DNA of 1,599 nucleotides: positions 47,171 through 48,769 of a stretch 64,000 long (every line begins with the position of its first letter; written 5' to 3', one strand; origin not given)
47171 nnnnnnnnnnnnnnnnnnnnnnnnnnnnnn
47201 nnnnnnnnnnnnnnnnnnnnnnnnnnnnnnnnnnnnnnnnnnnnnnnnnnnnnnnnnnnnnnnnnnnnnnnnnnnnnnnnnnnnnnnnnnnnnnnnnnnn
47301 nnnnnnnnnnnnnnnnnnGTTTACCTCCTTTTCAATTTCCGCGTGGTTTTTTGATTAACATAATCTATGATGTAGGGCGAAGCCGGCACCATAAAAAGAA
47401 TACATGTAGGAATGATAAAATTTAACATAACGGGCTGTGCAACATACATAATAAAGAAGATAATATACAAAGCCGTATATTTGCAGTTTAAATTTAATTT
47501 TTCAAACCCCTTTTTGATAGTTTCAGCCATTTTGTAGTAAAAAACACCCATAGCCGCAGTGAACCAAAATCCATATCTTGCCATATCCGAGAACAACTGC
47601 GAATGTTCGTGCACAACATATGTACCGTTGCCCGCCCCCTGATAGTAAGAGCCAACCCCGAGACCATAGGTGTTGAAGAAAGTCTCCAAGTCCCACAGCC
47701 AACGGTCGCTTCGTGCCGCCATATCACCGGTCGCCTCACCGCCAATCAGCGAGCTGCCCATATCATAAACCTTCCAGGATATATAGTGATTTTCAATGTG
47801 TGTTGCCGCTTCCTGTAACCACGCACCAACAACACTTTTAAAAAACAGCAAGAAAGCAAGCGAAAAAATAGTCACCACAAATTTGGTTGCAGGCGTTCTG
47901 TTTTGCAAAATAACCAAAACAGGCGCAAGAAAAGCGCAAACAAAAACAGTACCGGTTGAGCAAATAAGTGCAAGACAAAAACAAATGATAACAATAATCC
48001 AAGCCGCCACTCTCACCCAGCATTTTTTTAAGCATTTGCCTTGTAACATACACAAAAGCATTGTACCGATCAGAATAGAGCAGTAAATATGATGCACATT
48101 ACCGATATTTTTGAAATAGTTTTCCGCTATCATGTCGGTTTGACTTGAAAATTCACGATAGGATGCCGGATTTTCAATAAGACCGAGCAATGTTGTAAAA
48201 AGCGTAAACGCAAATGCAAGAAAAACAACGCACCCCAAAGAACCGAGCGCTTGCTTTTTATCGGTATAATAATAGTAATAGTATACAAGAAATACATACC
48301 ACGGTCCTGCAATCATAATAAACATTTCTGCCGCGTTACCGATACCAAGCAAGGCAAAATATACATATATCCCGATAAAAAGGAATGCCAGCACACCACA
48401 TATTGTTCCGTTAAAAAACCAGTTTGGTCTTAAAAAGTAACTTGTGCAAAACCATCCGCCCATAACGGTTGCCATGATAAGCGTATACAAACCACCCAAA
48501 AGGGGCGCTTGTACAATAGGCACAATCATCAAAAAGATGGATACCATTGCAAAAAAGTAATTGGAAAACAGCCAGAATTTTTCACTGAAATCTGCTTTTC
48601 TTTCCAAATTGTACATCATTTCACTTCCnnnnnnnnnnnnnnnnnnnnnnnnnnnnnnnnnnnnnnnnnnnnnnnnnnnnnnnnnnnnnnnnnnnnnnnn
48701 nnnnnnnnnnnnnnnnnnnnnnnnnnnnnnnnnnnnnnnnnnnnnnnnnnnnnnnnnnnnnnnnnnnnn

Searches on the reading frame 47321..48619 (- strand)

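Call 6: search_protein_families(library=pfam, proteins=[window:47321-48619:-], max_evalue=0.001)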
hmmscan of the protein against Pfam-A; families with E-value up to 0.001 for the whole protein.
window:47321-48619:- (432 aa): 0 families

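Call 9: search_protein_families(library=ncbifam, proteins=[window:47321-48619:-], max_evalue=0.001)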
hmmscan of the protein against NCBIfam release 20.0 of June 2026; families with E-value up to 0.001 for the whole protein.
window:47321-48619:- (432 aa): 0 families

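Call 51: search_protein_families(library=pfam, proteins=[window:47321-48619:-], max_evalue=10)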
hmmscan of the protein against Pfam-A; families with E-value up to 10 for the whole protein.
window:47321-48619:- (432 aa): 1 family
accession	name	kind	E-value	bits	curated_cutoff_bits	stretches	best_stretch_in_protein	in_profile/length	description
PF14605.12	Nup35_RRM_2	-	0.06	13.7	27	1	163-190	17-42/53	Nup53/35/40-type RNA recognition motif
